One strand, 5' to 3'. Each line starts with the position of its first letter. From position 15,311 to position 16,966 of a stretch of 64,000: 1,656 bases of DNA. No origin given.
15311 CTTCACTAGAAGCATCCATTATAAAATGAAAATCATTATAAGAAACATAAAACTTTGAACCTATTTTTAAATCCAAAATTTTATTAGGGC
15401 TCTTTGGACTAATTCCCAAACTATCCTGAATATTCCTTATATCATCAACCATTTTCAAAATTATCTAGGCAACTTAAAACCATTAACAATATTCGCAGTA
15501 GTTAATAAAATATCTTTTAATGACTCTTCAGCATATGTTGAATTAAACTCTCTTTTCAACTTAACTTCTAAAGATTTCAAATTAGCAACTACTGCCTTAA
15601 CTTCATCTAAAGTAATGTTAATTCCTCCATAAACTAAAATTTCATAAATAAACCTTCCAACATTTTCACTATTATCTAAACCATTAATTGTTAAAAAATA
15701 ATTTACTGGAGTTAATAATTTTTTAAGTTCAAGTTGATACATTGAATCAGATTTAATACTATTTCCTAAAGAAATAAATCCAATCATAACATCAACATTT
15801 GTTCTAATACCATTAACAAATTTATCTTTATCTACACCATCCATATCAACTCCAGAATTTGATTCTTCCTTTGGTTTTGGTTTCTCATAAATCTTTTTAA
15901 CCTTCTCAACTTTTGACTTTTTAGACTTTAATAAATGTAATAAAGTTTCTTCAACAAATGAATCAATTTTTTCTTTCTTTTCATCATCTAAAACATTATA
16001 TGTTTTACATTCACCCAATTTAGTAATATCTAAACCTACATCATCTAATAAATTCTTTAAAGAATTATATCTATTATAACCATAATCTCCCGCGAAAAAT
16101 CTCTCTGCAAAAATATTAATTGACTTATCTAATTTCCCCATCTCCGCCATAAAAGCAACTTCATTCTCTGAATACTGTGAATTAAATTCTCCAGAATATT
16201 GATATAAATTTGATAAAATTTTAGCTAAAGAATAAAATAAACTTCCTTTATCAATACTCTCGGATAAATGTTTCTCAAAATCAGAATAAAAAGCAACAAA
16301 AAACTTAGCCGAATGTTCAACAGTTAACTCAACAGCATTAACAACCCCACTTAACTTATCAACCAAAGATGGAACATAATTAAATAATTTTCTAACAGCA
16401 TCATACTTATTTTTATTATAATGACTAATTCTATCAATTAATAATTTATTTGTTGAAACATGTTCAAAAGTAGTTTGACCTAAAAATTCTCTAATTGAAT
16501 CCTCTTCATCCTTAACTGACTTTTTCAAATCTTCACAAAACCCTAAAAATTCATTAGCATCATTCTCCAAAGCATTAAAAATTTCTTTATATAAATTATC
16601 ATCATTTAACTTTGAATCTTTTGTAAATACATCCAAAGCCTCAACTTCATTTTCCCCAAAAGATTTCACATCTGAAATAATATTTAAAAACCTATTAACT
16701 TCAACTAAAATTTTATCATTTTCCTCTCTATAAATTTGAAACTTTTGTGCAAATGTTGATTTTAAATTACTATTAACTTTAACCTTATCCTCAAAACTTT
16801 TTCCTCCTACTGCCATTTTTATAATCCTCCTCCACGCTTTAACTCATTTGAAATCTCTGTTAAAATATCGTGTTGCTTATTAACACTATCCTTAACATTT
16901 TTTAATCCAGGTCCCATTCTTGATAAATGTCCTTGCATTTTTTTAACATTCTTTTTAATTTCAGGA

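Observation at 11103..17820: Duplicated 'polytopic membrane protein + large helical protein' module with a shared promoter element: candidate undescribed membrane-associated system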

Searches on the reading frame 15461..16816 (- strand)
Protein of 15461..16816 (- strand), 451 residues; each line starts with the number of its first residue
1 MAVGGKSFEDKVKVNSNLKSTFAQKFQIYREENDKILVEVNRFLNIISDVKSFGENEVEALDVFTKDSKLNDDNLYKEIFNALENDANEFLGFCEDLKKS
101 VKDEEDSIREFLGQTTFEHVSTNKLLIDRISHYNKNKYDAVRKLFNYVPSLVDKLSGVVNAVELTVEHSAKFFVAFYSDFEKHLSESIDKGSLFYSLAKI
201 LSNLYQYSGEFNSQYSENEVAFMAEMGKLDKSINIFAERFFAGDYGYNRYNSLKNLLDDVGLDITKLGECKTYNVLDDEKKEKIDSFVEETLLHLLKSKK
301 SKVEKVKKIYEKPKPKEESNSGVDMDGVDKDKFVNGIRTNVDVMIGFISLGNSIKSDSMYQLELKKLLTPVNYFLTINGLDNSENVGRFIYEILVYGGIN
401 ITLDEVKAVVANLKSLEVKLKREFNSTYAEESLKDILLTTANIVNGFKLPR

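Call 5: search_protein_families(library=pfam, proteins=[window:15461-16816:-], max_evalue=1)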
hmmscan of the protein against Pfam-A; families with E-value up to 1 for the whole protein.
window:15461-16816:- (451 aa): 1 family
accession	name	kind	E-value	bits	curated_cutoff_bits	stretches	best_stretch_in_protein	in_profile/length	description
PF13256.11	DUF4047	-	0.086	13.3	22.1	1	11-69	51-109/125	Domain of unknown function (DUF4047)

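Call 12: search_protein_families(library=ncbifam, proteins=[window:15461-16816:-], max_evalue=0.1)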
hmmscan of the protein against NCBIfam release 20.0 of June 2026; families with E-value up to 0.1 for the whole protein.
window:15461-16816:- (451 aa): 1 family
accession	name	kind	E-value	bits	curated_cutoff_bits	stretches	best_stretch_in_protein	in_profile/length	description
NF005808.0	PRK07668.1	subfamily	0.0006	19.3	232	1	268-367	11-110/254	hypothetical protein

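Call 27: find_homologous_proteins(query=window:15461-16816:-, max_evalue=0.01)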
Query window:15461-16816:- (451 aa): 2 proteins with E <= 0.01 among 8000 candidates.
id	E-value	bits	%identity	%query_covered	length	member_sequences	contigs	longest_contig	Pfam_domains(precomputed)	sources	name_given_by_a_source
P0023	4.5e-285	963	100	100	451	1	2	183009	-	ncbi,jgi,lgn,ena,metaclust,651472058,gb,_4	metaclust:\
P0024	7.5e-93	330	50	75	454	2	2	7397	-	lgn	-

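Call 31: find_encoding_contigs(protein=P0024, flank=10000, max_places=2)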
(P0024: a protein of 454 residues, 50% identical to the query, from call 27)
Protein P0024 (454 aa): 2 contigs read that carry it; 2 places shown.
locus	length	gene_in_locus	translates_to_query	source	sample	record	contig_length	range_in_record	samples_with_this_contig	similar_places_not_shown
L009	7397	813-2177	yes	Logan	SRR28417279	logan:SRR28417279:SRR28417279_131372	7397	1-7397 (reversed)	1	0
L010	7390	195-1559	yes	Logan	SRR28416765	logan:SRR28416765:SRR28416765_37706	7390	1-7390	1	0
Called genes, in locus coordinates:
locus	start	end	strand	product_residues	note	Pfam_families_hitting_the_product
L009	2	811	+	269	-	?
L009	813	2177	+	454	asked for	-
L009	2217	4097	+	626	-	PF00004:AAA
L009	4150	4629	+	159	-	-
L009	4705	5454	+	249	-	-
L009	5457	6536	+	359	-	-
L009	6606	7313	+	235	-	-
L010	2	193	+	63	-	?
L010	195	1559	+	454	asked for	-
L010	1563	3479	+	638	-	PF00004:AAA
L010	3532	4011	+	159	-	-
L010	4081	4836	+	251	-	-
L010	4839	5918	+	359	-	-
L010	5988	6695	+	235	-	-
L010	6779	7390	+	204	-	?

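Call 51: search_solved_structures(query=A2, max_evalue=1)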
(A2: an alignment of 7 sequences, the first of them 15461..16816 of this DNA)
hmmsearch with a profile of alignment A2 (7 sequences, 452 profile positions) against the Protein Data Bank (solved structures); distinct sequences matched with E-value up to 1: 1.
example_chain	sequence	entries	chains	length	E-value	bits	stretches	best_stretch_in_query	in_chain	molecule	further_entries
8oyy_A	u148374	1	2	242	0.044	16.1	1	274-344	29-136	De novo designed soluble GPCR-like protein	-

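Call 61: predict_structure(alignment_id=A5)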
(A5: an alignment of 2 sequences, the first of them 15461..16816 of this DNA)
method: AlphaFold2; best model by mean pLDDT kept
length: 451 residues; sequences in the alignment: 2
mean_pLDDT: 49.3   pTM: 0.38
mean pLDDT of the five models: 49.3, 48.7, 48.6, 39.8, 35.9
residues with pLDDT >= 90: 6; 70-90: 96; 50-70: 57; < 50: 292
segments of 3 or more residues with pLDDT < 50: 1-88, 111-165, 313-451
pLDDT, mean of each block of 10 residues (from residue 1): 35 38 43 45 44 37 32 39 44 51 53 38 37 35 32 29 47 66 75 83 63 60 66 74 81 85 76 84 90 82 82 37 29 31 31 27 28 30 37 36 43 44 40 36 24 23
secondary structure, 60 per line:
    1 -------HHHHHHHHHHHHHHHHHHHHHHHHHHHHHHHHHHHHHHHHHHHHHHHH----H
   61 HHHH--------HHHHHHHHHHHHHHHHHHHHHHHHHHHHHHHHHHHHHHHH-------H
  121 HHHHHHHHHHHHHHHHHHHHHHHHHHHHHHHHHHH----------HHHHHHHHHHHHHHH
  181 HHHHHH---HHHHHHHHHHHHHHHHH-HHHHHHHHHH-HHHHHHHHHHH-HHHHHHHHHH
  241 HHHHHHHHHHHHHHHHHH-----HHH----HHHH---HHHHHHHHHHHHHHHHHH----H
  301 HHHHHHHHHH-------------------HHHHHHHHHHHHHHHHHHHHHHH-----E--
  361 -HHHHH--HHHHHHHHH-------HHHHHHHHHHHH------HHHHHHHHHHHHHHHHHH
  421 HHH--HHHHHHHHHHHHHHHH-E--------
elements in order: H8-55 H60-64 H73-112 H120-155 H166-186 H190-206 H208-217 H219-229 H231-258 H271-274 H278-295 H300-310 H330-352 H362-366 H369-377 H385-396 H403-423 H426-441

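Call 64: fold_search(model_id=the predicted structure, library=pdb)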
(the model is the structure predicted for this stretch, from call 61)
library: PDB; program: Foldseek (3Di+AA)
matches with E <= 10: 83; with E <= 0.001: 0
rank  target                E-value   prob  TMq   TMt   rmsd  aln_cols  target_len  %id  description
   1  8gel_A                8.2e-01  0.15  0.15  0.14  24.7       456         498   14  Cryo-EM structure of synthetic tetrameric building block sC4 (released 2024-03-13)
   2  7aam_A                1.4e+00  0.14  0.14  0.21  49.0       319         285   12  Crystal structure of the F-BAR domain of PSTIPIP1 bound to the CTH domain of the phosphatase LYP (released 2022-02-23)
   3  7aan_B                1.7e+00  0.12  0.14  0.21  49.3       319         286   12  Crystal structure of the F-BAR domain of PSTIPIP1 (released 2022-02-23)
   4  9hdd_A                2.1e+00  0.06  0.11  0.12  22.5       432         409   11  Sla2 C-terminal region (Residues 560-968) (REND and THATCH domains) (released 2025-05-21)
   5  7aam_B                2.4e+00  0.10  0.14  0.21  49.1       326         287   13  Crystal structure of the F-BAR domain of PSTIPIP1 bound to the CTH domain of the phosphatase LYP (released 2022-02-23)
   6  9ivk_A                2.5e+00  0.09  0.13  0.19  31.5       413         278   10  cryo-EM structure of a tmFAP (released 2024-11-20)
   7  7aal_A                2.7e+00  0.09  0.14  0.21  48.9       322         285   12  Crystal structure of the F-BAR domain of PSTIPIP1, G258A mutant (released 2022-02-23)
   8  8t4f_B                3.2e+00  0.08  0.14  0.12  27.1       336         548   13  Transporter associated with antigen processing (TAP) bound to the 9-mer peptide RRYQKSTEL (released 2024-06-19)
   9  2v0o_B                3.3e+00  0.08  0.15  0.22  45.2       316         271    8  FCHO2 F-BAR domain (released 2007-06-26)
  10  3txm                  3.5e+00  0.04  0.11  0.13  22.4       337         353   13  Crystal structure of Rpn6 from Drosophila melanogaster, Gd(3+) complex (released 2011-12-14)
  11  5i6j                  3.6e+00  0.06  0.14  0.16  48.0       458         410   11  Crystal Structure of SRGAP2 F-BARx (released 2017-03-08)
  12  9crw_E                3.8e+00  0.09  0.13  0.22  17.2       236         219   14  Crystal structure of the Candida albicans kinesin-8 proximal tail domain (released 2024-09-04)
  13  6iko_A                3.8e+00  0.09  0.15  0.22  47.5       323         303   12  Crystal structure of mouse GAS7cb (released 2019-10-16)
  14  7a0g_AAA              3.8e+00  0.07  0.15  0.19  30.4       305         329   12  Structure of the SmhB pore of the tripartite alpha-pore forming toxin, Smh, from Serratia marcescens. (released 2021-03-31)
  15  5i7d_A                4.0e+00  0.03  0.10  0.11  51.9       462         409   11  Crystal Structure of srGAP2 F-BARx WT Form-2 (released 2017-08-30)
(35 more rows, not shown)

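Call 68: search_protein_families(library=phrogs, proteins=[window:15461-16816:-], max_evalue=0.01)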
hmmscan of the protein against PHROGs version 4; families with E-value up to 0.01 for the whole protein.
window:15461-16816:- (451 aa): 0 families

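Call 69: search_protein_families(library=padloc, proteins=[window:15461-16816:-], max_evalue=0.01)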
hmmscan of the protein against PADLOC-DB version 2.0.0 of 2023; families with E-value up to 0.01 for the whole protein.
window:15461-16816:- (451 aa): 0 families

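Call 84: search_protein_families(library=pfam, alignment_id=A2, max_evalue=1)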
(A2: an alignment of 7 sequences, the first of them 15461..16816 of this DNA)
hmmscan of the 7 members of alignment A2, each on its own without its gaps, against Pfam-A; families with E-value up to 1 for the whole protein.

A. member 1, window:15461-16816:- (451 aa): 1 family
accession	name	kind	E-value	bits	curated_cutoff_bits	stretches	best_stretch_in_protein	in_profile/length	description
PF13256.11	DUF4047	-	0.086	13.3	22.1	1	11-69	51-109/125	Domain of unknown function (DUF4047)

B. families by the number of members that match (of 7 scanned): 12 families
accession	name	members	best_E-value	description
PF24636.1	DUF7633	2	0.039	Domain of unknown function (DUF7633)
PF00204.31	DNA_gyraseB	2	0.18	DNA gyrase B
PF10046.14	BLOC1_2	1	0.0061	Biogenesis of lysosome-related organelles complex-1 subunit 2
PF24151.2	ArlX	1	0.017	ArlX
PF15665.10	FAM184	1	0.041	Family with sequence similarity 184, A and B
PF11553.14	DUF3231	1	0.075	Protein of unknown function (DUF3231)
PF13256.11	DUF4047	1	0.086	Domain of unknown function (DUF4047)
PF10015.14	ThermoDBP-RP_arch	1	0.15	ThermoDBP-related, archaea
PF07889.17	DUF1664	1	0.17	Protein of unknown function (DUF1664)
PF12022.14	COG2_C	1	0.26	COG complex component, COG2, C-terminal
PF25408.1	AAA_lid_NAV1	1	0.27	NAV1-like, AAA+ ATPase lid domain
PF07303.18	Occludin_ELL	1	0.93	Occludin homology domain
